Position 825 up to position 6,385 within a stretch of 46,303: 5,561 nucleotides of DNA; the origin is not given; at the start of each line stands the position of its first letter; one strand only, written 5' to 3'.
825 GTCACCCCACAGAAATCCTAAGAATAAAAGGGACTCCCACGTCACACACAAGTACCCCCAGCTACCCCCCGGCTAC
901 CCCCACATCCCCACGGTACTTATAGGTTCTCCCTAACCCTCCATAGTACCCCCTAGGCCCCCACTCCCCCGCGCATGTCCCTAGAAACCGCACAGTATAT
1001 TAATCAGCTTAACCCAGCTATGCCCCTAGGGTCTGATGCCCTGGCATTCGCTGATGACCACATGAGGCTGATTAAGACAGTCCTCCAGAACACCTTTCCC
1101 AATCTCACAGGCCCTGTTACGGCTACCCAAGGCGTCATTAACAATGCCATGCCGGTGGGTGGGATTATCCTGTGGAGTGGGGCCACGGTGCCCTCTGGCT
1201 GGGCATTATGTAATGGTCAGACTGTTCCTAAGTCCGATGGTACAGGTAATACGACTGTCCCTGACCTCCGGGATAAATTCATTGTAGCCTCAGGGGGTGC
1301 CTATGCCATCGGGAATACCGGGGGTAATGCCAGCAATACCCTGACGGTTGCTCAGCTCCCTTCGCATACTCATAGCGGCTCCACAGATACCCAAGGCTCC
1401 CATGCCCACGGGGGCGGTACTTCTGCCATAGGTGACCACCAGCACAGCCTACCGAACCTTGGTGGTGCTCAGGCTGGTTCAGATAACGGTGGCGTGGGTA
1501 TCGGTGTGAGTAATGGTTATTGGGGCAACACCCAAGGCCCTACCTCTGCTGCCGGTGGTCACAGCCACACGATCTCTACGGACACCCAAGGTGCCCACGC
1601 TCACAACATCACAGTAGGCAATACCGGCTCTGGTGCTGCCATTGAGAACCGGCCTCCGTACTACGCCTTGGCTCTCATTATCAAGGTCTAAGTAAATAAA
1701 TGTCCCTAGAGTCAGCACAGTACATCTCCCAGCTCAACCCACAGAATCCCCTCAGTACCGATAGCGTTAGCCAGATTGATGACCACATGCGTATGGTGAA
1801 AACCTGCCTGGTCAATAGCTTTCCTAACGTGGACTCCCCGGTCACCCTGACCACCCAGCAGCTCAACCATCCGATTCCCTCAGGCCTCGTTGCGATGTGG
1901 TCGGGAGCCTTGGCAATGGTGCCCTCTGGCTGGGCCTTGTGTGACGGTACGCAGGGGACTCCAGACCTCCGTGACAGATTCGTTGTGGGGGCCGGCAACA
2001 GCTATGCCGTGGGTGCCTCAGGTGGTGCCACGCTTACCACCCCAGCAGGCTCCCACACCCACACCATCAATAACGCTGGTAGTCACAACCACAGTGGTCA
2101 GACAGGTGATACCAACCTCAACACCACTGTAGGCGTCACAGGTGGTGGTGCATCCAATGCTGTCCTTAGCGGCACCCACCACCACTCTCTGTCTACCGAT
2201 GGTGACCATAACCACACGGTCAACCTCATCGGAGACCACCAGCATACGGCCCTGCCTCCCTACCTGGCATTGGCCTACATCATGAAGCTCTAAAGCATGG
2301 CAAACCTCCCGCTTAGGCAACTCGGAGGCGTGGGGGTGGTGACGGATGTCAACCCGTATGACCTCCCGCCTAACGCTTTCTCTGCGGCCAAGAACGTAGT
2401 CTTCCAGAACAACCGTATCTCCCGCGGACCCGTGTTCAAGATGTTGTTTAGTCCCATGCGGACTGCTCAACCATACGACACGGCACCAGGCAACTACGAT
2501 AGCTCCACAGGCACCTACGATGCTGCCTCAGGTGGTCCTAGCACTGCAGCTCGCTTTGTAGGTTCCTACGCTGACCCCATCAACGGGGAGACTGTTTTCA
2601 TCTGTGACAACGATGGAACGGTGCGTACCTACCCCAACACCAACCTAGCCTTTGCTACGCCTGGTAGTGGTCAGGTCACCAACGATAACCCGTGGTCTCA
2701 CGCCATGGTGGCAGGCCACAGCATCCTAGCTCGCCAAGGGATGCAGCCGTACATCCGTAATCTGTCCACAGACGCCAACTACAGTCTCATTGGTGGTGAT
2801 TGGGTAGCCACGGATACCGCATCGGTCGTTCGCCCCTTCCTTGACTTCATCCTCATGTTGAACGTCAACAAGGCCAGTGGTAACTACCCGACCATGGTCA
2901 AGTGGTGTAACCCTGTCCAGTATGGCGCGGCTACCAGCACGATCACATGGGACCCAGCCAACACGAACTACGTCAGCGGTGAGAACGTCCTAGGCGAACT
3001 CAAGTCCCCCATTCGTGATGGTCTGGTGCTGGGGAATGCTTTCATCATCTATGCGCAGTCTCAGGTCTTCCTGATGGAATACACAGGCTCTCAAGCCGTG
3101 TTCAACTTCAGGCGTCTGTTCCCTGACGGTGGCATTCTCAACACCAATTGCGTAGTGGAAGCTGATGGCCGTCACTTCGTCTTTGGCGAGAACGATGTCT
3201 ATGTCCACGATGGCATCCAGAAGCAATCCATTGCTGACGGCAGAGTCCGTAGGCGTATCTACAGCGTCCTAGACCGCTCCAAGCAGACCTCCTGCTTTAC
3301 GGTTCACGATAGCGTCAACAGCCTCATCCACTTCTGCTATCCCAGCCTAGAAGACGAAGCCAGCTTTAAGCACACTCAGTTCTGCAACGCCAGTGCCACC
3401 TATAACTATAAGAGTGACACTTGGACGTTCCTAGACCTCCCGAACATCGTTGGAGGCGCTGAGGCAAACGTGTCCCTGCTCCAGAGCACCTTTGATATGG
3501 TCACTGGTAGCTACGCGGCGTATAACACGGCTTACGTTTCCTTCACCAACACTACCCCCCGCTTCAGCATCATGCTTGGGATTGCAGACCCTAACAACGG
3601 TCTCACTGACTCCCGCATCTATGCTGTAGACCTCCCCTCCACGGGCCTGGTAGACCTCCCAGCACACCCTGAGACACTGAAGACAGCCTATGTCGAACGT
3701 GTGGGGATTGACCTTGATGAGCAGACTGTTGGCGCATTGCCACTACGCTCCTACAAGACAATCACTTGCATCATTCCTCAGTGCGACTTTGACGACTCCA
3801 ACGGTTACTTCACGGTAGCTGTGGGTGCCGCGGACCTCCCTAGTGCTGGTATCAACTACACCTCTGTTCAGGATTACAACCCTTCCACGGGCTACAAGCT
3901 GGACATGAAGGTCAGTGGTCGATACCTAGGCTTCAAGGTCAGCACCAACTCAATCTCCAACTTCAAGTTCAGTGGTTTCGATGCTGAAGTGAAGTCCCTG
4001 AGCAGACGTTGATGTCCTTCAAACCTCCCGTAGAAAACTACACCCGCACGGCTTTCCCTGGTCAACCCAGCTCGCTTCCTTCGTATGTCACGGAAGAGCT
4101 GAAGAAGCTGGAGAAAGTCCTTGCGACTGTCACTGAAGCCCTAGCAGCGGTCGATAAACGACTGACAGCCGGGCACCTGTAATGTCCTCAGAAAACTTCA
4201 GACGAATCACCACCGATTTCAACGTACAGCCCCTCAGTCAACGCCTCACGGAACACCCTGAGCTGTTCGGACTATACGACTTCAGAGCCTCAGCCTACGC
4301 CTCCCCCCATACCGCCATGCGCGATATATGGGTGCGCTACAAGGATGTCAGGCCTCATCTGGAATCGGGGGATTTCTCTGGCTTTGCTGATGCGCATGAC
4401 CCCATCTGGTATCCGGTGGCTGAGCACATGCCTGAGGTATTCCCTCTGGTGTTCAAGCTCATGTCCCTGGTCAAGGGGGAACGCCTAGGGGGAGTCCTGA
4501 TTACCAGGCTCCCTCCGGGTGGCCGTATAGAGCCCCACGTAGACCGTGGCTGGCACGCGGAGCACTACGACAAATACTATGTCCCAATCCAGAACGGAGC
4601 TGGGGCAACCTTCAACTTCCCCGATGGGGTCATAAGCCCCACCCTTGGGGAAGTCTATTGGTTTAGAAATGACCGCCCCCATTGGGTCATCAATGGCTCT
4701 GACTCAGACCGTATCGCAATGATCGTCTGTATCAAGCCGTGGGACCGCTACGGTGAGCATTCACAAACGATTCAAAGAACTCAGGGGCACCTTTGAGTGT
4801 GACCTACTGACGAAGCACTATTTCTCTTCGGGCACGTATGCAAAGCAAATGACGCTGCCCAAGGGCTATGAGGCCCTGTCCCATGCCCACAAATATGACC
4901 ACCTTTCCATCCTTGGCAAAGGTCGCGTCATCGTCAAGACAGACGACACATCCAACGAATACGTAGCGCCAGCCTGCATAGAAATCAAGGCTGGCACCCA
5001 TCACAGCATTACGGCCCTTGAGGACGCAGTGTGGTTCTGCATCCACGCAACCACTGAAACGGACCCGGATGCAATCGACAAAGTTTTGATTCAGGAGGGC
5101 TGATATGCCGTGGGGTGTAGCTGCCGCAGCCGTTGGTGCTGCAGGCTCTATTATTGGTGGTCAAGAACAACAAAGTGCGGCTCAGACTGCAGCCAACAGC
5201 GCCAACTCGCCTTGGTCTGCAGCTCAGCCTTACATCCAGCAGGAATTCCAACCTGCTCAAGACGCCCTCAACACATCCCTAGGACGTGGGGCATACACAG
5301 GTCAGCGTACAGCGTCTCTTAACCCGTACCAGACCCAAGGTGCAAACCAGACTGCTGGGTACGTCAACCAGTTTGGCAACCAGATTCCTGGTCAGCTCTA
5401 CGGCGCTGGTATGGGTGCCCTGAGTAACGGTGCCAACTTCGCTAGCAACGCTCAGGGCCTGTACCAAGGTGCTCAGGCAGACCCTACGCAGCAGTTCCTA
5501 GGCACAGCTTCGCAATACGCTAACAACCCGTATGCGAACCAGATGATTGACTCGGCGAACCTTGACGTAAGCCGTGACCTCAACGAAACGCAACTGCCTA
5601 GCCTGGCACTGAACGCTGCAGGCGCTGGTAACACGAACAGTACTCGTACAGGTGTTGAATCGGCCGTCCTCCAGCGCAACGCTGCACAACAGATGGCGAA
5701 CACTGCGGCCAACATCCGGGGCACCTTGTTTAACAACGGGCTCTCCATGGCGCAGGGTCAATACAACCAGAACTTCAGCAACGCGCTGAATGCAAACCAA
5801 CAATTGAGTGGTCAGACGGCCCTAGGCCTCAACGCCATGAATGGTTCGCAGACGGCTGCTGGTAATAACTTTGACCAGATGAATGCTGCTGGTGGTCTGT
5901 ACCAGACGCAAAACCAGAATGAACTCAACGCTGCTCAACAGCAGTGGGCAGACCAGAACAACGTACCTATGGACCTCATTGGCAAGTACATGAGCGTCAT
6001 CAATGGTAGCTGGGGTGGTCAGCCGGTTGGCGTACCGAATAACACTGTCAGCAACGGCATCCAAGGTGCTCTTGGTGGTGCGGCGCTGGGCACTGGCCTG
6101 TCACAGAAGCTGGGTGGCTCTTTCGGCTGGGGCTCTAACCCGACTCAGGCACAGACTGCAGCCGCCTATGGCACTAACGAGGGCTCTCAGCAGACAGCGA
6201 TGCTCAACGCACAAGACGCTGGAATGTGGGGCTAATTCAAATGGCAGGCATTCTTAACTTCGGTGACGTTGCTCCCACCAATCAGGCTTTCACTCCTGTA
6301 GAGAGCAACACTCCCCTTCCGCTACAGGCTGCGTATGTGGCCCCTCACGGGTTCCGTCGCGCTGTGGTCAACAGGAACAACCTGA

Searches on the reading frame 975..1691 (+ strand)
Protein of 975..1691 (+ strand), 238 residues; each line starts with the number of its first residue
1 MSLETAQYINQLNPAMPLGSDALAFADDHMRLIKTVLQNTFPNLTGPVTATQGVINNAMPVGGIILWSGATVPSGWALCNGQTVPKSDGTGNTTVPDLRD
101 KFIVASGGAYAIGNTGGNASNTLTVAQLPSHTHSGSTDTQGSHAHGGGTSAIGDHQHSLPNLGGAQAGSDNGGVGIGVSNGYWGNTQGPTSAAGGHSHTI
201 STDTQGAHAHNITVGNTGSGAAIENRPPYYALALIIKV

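Call 10: search_protein_families(library=phrogs, proteins=[window:975-1691:+], max_evalue=0.001)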
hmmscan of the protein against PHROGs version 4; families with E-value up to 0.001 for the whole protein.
window:975-1691:+ (238 aa): 19 families
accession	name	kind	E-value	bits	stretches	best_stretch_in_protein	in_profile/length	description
phrog_1800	-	tail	1.2e-27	98.1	1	51-238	382-545/545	tail collar fiber protein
phrog_5795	-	tail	2.6e-27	96.5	1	1-238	328-542/968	tail protein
phrog_8469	-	tail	4.6e-27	96.1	1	57-238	123-301/303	tail fiber protein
phrog_2097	-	tail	1.4e-25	91.2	1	40-237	363-599/644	tail fiber protein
phrog_6465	-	tail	1.1e-14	55.7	1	1-56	1-56/281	tail protein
phrog_8763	-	tail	8.8e-14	51.6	1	54-238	582-748/1024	tail protein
phrog_19618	-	tail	1.5e-12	48.2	2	130-218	252-334/387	tail collar protein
phrog_5717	-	tail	7.3e-12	45.4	1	53-233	997-1144/1150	tail protein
phrog_4849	-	tail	9.3e-12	45.2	1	82-220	606-760/788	tail protein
phrog_327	-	tail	5.7e-11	43.4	1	48-237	291-440/618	tail protein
phrog_14307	-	unknown function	2.4e-09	38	1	56-138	45-131/137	-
phrog_6256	-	tail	3.5e-09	37.2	1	58-237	288-474/686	tail fiber protein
phrog_1858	-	tail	2.8e-07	29.9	1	50-237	129-292/1018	tail fiber protein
phrog_523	-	tail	4.1e-07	30.2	1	46-237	473-636/673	tail collar fiber protein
phrog_9116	-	tail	1.4e-06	28.4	1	45-134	43-154/455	tail protein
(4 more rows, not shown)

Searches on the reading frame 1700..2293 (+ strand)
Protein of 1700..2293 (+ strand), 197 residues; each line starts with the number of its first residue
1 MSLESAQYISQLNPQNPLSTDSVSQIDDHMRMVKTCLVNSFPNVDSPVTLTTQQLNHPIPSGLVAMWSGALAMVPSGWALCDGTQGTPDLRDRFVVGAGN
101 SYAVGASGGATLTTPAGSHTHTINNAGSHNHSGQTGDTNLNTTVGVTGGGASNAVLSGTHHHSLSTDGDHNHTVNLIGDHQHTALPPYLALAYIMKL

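Call 10: search_protein_families(library=phrogs, proteins=[window:1700-2293:+], max_evalue=0.001)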
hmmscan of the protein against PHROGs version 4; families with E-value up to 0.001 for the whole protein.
window:1700-2293:+ (197 aa): 7 families
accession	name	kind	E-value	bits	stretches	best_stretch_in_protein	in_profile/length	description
phrog_5795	-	tail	4e-35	122.3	1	1-196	328-541/968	tail protein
phrog_1800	-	tail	3.5e-27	96.6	1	47-197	378-545/545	tail collar fiber protein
phrog_8469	-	tail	3.8e-16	60.3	1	51-134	119-216/303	tail fiber protein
phrog_6465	-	tail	1.9e-11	45.1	1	1-56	1-56/281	tail protein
phrog_2097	-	tail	8.1e-07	29.2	1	52-176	379-495/644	tail fiber protein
phrog_6256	-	tail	1.1e-05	25.7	1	83-177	327-407/686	tail fiber protein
phrog_8763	-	tail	9.8e-05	21.6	1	60-196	588-747/1024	tail protein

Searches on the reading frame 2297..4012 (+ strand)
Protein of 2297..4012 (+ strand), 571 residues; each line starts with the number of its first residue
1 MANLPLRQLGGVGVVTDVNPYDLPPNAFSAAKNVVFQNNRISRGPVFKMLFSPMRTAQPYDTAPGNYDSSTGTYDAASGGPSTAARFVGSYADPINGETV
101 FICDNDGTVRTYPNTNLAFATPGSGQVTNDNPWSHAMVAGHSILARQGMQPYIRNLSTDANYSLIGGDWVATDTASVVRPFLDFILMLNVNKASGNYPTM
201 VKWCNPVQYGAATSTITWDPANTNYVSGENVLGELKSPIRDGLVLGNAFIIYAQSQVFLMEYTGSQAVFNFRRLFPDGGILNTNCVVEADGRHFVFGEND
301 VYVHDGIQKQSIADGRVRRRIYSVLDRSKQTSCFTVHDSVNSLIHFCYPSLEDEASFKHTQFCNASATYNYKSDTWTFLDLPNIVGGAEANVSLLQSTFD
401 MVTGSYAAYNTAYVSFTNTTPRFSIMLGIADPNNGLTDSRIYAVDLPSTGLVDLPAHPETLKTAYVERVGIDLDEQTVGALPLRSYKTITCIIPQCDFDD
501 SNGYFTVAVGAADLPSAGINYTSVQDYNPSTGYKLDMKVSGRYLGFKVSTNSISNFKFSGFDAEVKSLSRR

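Call 10: search_protein_families(library=phrogs, proteins=[window:2297-4012:+], max_evalue=0.001)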
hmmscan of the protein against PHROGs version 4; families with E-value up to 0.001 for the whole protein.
window:2297-4012:+ (571 aa): 2 families
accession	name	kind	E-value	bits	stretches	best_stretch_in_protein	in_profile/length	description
phrog_3287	-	head and packaging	1e-80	273.1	1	12-571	12-524/524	virion structural protein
phrog_14417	-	tail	4.8e-22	78.5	2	241-383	681-821/1005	tail fiber protein; host specificity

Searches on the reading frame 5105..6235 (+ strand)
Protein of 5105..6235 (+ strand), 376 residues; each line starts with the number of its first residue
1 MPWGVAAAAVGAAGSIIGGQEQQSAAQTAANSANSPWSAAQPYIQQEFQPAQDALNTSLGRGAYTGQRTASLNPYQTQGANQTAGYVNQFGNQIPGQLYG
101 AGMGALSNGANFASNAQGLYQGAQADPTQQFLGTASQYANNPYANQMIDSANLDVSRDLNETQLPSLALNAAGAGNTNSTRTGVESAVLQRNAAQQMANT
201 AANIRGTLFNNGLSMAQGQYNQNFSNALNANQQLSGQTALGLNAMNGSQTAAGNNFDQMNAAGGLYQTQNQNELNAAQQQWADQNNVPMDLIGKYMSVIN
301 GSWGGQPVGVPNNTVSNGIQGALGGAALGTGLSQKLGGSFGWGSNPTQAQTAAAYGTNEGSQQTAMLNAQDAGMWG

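Call 10: search_protein_families(library=phrogs, proteins=[window:5105-6235:+], max_evalue=0.001)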
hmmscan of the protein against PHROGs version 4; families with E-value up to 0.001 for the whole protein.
window:5105-6235:+ (376 aa): 2 families
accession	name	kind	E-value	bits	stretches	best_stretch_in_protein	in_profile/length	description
phrog_4287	-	DNA, RNA and nucleotide metabolism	3.9e-20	73.4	1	22-353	5-329/392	DNA ejection protein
phrog_7477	-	unknown function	6.9e-05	23.5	1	103-341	82-301/313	-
